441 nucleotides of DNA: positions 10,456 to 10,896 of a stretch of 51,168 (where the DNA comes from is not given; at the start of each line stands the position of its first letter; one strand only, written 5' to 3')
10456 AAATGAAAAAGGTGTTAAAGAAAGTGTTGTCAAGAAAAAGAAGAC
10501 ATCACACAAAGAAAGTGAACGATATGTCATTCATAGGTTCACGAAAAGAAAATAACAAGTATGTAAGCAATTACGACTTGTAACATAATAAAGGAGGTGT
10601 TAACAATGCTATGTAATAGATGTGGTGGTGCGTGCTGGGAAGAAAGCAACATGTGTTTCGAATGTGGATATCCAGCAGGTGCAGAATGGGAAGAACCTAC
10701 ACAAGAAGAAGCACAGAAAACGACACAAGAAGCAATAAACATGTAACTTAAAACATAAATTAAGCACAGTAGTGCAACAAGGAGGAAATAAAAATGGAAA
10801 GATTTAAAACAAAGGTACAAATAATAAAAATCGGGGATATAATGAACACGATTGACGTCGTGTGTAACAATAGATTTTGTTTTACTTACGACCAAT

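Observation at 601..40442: Family of 14 covarying mini-hairpins (A-NNNC-RRTN-GNNN-A) just upstream of Shine-Dalgarno sequences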

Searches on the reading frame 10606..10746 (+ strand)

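Call 50: search_protein_families(library=pfam, max_evalue=0.01, proteins=[window:10606-10746:+])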
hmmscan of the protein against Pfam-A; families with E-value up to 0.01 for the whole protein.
window:10606-10746:+ (46 aa): 1 family
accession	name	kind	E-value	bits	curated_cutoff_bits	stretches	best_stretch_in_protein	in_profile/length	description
PF01907.25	Ribosomal_L37e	-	0.0024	18.3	27.6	1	1-24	16-40/53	Ribosomal protein L37e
